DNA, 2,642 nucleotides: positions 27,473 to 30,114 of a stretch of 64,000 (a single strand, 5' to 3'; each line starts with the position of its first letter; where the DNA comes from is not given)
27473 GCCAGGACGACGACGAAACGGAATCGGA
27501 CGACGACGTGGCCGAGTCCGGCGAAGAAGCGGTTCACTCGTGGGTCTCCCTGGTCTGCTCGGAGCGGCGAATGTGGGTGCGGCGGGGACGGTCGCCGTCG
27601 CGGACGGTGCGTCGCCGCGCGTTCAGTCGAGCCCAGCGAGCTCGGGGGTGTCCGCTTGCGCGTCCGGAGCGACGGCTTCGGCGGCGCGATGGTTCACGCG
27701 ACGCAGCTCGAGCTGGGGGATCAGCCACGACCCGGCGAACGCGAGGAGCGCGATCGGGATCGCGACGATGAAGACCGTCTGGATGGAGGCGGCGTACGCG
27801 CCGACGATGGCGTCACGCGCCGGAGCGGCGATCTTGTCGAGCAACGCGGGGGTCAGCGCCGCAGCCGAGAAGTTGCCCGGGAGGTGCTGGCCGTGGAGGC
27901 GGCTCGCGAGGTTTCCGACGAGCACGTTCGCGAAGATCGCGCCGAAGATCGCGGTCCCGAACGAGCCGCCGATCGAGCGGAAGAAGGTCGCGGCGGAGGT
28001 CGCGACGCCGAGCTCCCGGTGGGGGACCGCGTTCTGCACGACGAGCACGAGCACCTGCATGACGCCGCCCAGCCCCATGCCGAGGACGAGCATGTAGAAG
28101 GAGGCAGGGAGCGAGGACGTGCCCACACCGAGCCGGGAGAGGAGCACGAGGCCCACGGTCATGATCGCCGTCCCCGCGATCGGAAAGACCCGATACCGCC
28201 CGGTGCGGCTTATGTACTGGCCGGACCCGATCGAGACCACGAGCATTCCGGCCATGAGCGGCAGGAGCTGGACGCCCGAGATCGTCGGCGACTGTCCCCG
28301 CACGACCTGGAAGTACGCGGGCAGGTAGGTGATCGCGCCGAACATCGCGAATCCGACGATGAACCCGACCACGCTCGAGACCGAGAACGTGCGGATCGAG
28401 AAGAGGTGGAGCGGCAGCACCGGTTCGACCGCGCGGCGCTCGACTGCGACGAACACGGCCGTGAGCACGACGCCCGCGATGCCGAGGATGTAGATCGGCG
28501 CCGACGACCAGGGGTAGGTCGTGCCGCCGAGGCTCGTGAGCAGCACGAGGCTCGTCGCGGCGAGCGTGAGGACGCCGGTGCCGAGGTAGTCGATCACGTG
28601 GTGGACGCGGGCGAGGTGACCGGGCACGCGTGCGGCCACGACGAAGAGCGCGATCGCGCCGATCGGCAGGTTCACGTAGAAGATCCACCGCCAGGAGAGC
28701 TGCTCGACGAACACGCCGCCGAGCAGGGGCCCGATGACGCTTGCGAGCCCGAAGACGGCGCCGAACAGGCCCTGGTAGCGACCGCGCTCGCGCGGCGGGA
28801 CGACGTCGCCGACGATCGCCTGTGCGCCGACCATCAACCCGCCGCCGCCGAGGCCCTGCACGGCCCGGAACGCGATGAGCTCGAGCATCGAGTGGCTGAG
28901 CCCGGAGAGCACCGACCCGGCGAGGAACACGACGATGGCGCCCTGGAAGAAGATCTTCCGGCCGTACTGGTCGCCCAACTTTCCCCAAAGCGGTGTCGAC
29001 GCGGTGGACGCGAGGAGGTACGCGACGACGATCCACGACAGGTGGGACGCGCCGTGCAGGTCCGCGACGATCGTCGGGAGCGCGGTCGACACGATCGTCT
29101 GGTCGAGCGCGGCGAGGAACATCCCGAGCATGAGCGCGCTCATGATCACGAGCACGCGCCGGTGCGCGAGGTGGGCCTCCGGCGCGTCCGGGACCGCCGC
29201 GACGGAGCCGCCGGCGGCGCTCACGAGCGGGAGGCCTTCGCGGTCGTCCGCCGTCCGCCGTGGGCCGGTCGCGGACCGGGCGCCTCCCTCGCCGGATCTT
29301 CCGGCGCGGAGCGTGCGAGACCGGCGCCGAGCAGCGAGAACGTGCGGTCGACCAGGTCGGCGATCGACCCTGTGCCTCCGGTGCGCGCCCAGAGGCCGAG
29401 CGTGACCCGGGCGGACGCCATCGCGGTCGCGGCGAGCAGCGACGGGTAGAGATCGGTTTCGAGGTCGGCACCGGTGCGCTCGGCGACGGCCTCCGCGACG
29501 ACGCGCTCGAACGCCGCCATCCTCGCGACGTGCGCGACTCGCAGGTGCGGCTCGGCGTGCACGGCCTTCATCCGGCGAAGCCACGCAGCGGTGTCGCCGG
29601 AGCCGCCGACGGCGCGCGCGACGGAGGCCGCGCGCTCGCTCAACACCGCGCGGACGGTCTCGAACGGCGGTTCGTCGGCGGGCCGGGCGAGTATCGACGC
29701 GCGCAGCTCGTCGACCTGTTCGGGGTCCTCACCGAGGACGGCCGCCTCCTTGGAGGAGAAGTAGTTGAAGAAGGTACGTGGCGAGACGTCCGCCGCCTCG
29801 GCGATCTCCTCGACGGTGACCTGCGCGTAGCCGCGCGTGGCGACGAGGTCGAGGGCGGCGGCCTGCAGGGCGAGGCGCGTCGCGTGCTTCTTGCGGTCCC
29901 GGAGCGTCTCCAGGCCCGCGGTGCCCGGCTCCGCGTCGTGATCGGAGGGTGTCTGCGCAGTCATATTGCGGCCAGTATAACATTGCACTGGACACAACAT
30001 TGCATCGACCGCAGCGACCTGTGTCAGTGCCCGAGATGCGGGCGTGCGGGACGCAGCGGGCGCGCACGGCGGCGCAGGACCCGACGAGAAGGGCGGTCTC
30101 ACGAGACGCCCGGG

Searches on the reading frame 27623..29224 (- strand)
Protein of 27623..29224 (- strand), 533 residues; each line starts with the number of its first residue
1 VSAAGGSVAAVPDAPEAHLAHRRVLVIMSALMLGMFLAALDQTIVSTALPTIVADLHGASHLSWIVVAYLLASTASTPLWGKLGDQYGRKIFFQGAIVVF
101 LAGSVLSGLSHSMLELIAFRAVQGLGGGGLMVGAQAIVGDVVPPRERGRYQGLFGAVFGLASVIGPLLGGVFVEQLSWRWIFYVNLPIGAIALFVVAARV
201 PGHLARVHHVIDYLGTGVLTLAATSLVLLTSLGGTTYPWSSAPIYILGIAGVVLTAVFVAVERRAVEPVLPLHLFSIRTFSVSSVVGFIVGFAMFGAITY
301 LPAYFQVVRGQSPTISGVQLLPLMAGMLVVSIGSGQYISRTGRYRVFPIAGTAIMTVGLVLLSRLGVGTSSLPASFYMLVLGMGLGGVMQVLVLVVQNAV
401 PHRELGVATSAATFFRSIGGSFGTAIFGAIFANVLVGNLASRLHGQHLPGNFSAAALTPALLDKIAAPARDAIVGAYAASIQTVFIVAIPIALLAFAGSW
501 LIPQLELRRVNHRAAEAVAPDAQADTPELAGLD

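Call 18: search_protein_families(library=pfam, proteins=[window:27623-29224:-], max_evalue=0.01)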
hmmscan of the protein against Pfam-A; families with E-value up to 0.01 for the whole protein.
window:27623-29224:- (533 aa): 3 families
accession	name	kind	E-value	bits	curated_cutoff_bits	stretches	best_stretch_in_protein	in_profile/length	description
PF07690.21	MFS_1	-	6.4e-55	186.9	33.4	2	31-197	1-171/347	Major Facilitator Superfamily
PF06609.19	TRI12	-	3.6e-11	42.7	23.2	1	12-471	30-504/599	Fungal trichothecene efflux pump (TRI12)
PF00083.30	Sugar_tr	-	4.9e-11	42.6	22.3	1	59-195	45-187/452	Sugar (and other) transporter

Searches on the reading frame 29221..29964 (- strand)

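Call 18: search_protein_families(library=pfam, proteins=[window:29221-29964:-], max_evalue=0.01)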
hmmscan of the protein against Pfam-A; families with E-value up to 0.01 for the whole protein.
window:29221-29964:- (247 aa): 2 families
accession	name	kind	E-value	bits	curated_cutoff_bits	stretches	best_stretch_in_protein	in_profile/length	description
PF17754.6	TetR_C_14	-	5.1e-16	59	22.7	1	111-216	8-111/112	MftR C-terminal domain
PF00440.29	TetR_N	-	2.3e-13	50.1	24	1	35-74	3-42/47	Bacterial regulatory proteins, tetR family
